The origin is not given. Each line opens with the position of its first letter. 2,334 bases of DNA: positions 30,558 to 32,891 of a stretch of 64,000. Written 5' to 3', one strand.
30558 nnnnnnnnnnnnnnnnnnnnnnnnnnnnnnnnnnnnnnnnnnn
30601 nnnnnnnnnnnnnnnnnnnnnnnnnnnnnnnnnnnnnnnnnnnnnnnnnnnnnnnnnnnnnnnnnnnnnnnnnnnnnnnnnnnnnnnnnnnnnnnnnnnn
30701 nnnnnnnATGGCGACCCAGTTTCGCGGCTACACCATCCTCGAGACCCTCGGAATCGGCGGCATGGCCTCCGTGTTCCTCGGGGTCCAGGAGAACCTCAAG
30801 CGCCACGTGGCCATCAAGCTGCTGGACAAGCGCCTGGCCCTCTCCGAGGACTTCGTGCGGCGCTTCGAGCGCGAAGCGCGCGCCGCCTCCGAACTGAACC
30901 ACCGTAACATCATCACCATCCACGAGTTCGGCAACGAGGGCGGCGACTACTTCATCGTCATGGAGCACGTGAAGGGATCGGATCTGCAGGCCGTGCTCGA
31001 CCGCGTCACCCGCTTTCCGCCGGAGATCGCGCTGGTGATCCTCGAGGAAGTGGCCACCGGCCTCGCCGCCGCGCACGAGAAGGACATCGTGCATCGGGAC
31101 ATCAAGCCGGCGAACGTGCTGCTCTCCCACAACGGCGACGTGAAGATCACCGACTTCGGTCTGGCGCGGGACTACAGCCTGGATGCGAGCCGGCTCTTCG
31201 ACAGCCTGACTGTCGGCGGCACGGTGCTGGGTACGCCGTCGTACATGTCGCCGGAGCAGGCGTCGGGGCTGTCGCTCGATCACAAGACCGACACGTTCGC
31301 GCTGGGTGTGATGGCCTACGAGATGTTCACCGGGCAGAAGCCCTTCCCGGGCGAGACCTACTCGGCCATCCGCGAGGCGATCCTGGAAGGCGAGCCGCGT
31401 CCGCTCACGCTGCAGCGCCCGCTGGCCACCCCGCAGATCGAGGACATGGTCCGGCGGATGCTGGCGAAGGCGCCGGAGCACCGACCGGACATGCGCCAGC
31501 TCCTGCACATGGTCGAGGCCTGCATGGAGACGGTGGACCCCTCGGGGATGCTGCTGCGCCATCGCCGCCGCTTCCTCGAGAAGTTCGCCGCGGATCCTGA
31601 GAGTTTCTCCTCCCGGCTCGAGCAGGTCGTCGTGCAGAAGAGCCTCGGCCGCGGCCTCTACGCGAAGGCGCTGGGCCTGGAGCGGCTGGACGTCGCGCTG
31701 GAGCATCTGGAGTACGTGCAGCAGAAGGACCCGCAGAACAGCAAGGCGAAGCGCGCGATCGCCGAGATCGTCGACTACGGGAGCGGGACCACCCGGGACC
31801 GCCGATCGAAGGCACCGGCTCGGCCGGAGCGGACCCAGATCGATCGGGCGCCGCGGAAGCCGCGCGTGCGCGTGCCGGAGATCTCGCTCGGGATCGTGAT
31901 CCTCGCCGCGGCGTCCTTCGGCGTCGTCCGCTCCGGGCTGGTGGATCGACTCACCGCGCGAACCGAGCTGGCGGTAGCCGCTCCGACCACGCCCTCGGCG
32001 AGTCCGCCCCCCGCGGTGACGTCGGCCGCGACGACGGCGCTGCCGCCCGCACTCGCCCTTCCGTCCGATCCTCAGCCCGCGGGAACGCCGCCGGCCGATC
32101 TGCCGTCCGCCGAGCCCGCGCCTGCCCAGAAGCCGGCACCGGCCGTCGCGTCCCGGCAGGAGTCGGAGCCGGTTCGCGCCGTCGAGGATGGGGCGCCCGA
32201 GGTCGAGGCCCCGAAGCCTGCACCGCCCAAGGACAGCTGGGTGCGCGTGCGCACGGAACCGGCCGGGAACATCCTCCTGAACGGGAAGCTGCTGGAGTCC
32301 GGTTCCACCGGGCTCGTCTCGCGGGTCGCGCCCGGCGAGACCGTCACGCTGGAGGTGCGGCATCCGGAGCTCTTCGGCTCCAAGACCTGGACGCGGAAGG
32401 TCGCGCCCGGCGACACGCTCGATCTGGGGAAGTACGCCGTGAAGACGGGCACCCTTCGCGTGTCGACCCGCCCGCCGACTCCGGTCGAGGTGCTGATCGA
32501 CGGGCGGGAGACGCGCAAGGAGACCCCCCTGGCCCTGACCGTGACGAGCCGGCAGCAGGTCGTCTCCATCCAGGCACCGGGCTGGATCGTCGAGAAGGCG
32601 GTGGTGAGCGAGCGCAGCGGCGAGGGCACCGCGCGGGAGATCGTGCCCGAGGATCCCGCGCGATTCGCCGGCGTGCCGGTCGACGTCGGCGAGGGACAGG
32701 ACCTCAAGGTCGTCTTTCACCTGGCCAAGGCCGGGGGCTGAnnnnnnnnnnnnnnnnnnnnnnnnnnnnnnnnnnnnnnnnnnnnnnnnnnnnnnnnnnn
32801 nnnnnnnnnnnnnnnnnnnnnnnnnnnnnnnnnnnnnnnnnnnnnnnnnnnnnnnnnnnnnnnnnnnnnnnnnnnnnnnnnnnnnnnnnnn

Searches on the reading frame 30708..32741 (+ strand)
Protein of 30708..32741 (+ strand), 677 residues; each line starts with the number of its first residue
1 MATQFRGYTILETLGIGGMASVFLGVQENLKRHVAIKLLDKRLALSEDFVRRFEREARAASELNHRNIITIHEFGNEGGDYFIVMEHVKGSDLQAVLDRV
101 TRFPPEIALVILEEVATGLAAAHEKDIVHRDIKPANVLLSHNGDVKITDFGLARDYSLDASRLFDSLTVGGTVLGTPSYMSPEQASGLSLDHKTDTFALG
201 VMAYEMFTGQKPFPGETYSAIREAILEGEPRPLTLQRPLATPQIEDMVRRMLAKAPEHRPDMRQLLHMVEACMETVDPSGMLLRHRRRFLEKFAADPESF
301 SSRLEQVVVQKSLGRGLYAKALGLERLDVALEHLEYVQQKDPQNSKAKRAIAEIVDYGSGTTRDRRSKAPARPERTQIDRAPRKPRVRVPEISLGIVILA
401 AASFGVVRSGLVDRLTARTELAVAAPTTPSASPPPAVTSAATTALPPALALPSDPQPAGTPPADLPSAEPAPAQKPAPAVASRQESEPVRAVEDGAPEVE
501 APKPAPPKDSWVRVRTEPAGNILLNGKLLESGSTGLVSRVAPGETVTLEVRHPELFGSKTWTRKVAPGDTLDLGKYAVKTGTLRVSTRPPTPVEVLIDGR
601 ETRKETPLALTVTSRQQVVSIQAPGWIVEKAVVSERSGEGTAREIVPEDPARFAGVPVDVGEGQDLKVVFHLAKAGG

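Call 97: search_protein_families(library=pfam, proteins=[window:30708-32741:+], max_evalue=0.001)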
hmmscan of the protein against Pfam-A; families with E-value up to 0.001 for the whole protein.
window:30708-32741:+ (677 aa): 3 families
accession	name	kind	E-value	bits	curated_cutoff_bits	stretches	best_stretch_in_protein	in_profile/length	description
PF00069.31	Pkinase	-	2.1e-53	181.8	31.7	1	8-268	1-260/263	Protein kinase domain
PF07714.23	PK_Tyr_Ser-Thr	-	2.1e-39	135.8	23.1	1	10-267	3-256/258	Protein tyrosine and serine/threonine kinase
PF03109.22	ABC1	-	0.00027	20.6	22.9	1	79-162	141-223/244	ABC1 atypical kinase-like domain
